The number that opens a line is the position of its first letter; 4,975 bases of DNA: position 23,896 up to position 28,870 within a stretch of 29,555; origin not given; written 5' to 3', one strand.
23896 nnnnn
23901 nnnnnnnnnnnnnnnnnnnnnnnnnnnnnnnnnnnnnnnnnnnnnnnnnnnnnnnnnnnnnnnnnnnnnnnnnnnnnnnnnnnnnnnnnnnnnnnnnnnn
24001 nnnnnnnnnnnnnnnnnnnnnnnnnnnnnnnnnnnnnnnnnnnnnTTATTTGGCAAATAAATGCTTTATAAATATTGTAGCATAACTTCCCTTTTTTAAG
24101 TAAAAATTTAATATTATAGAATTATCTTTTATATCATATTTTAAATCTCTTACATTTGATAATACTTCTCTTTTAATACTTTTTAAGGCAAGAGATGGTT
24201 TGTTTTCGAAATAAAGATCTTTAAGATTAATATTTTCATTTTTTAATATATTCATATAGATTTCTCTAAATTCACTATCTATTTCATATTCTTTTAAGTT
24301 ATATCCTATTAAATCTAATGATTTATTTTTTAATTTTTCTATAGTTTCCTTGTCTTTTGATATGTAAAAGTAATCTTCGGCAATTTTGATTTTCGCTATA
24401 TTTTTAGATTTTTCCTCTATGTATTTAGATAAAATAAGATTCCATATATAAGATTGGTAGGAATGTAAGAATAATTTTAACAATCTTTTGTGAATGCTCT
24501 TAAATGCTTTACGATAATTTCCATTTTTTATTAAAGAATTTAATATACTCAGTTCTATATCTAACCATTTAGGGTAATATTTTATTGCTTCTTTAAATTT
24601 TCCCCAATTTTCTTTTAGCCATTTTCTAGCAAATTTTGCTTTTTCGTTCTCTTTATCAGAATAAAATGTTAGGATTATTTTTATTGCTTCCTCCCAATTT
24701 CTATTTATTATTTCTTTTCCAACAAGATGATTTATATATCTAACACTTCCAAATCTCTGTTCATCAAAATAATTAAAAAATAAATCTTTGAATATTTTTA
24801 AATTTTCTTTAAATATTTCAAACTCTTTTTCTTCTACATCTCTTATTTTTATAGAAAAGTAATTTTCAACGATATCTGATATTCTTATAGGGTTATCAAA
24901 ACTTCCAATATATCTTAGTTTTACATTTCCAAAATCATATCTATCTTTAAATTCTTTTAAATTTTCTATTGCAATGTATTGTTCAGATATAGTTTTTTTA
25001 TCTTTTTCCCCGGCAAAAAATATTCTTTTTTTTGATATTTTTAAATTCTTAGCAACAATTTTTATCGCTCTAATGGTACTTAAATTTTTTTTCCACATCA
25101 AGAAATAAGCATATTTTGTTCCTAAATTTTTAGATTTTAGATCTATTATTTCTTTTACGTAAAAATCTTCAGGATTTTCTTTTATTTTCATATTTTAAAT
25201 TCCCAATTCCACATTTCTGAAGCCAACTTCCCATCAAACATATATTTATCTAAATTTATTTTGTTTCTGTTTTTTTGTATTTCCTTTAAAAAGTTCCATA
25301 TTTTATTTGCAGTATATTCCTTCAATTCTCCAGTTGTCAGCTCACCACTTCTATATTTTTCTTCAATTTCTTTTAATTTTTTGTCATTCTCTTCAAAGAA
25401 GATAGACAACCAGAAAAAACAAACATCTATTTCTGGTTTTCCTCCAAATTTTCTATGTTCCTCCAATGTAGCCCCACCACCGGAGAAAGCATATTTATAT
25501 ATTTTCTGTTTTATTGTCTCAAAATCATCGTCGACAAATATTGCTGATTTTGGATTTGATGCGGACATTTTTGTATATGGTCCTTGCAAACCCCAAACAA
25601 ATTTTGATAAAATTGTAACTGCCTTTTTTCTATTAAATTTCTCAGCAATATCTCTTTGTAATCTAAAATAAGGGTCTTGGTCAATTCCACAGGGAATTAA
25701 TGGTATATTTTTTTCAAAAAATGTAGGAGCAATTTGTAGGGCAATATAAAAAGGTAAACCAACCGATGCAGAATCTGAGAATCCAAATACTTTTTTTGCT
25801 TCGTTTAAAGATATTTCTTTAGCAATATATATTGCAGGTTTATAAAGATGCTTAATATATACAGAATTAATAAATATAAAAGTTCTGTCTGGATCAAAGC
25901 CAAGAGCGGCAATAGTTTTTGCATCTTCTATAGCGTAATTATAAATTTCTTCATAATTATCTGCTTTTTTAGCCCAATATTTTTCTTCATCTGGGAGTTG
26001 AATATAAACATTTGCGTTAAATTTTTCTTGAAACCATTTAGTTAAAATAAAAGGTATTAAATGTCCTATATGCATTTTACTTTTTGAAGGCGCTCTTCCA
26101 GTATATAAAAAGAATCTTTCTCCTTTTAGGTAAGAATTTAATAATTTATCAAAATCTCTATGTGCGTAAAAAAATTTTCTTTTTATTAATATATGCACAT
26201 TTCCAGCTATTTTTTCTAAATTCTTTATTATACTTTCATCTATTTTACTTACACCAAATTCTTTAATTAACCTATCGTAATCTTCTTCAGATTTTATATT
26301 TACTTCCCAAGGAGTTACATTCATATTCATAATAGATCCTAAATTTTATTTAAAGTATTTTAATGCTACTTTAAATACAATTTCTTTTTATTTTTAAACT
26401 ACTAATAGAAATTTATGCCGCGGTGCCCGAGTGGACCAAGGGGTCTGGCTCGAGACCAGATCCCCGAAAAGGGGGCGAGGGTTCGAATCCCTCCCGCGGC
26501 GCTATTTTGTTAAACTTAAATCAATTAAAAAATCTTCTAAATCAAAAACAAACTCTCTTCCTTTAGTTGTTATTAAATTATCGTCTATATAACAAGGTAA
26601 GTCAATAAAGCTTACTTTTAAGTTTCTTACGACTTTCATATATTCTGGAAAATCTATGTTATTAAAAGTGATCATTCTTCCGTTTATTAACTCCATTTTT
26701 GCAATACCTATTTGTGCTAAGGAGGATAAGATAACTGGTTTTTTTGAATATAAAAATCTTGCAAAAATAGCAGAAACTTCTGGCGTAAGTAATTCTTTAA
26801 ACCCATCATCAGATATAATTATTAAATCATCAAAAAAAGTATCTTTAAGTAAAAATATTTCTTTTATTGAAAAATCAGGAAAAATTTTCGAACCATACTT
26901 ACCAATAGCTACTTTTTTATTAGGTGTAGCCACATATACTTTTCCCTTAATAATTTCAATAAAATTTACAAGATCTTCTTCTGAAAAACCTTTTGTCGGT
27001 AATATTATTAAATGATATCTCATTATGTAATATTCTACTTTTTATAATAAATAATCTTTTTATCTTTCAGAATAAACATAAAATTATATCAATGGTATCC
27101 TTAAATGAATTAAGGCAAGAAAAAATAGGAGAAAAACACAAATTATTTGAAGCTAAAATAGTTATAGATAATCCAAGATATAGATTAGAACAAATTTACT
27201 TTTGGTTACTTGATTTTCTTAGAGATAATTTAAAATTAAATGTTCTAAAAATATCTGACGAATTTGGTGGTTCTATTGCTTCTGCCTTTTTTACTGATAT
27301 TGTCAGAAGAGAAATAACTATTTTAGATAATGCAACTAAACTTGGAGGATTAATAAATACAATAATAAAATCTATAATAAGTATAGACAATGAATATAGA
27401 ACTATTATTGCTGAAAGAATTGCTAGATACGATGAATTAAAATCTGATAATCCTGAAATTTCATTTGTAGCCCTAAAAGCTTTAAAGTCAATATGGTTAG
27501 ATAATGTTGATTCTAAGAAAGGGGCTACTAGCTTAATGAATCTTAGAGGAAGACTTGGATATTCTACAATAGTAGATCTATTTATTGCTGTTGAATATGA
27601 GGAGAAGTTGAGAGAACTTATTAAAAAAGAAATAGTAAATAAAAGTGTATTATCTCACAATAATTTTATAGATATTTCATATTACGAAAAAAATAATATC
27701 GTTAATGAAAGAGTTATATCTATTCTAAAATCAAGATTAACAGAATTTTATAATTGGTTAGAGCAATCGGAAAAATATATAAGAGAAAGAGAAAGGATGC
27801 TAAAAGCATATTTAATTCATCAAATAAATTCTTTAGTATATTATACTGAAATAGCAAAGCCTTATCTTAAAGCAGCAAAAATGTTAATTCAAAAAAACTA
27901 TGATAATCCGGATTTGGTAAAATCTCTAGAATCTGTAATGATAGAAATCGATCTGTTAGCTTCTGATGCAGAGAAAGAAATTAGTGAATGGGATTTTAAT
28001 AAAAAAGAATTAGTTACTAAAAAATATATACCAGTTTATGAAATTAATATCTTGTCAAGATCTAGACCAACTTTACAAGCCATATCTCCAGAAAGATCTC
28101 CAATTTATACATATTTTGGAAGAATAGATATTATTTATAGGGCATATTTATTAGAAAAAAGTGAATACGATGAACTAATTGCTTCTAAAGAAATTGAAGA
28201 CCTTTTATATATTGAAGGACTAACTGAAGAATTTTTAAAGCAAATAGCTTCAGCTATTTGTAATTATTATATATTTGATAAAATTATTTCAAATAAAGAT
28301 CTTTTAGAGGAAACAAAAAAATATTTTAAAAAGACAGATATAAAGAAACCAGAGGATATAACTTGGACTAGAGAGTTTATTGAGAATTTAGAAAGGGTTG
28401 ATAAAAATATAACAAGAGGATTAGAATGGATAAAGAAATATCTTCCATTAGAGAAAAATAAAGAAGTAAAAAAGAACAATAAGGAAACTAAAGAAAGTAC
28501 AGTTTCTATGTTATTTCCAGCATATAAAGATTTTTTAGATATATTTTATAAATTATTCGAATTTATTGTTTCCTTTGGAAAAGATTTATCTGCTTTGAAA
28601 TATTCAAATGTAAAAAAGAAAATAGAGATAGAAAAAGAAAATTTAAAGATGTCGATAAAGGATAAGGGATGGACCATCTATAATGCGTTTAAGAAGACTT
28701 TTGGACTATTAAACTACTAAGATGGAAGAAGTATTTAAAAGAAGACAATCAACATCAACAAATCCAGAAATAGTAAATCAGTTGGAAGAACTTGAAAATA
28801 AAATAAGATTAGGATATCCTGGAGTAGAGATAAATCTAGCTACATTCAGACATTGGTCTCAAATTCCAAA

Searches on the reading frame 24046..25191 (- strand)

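Call 27: search_protein_families(library=pfam, proteins=[window:24046-25191:-], max_evalue=0.01)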
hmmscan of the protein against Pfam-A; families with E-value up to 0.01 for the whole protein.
window:24046-25191:- (381 aa): 1 family
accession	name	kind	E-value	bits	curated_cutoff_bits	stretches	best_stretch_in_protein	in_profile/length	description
PF01142.23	TruD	-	8.8e-82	275.6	27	1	2-376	17-410/412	tRNA pseudouridine synthase D (TruD)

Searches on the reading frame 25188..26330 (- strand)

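Call 27: search_protein_families(library=pfam, proteins=[window:25188-26330:-], max_evalue=0.01)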
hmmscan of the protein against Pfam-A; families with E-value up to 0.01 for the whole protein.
window:25188-26330:- (380 aa): 1 family
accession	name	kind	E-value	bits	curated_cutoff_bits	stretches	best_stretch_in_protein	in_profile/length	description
PF00579.31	tRNA-synt_1b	-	1e-30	107.5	21.1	1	70-348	3-291/292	tRNA synthetases class I (W and Y)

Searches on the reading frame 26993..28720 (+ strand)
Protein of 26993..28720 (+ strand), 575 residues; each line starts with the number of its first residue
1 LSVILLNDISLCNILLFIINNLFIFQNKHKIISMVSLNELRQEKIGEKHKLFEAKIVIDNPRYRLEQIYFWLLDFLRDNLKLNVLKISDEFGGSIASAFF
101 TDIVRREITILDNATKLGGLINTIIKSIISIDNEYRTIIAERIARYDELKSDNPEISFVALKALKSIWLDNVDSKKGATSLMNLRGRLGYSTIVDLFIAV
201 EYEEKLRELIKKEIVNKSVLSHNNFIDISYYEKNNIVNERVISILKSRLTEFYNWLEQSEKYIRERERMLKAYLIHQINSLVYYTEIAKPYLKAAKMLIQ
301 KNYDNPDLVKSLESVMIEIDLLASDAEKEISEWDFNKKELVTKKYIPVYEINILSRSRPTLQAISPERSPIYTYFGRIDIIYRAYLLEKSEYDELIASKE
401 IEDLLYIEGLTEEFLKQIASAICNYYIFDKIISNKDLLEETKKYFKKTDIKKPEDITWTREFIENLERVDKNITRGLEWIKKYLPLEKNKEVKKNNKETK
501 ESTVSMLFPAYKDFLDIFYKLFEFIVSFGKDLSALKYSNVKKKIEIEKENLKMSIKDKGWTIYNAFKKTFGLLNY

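Call 27: search_protein_families(library=pfam, proteins=[window:26993-28720:+], max_evalue=0.01)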
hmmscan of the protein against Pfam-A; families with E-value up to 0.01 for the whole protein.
window:26993-28720:+ (575 aa): 1 family
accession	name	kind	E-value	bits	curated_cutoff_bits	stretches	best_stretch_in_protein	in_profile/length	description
PF14591.11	AF0941-like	-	0.0082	17.1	22.6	1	201-319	6-102/113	AF0941-like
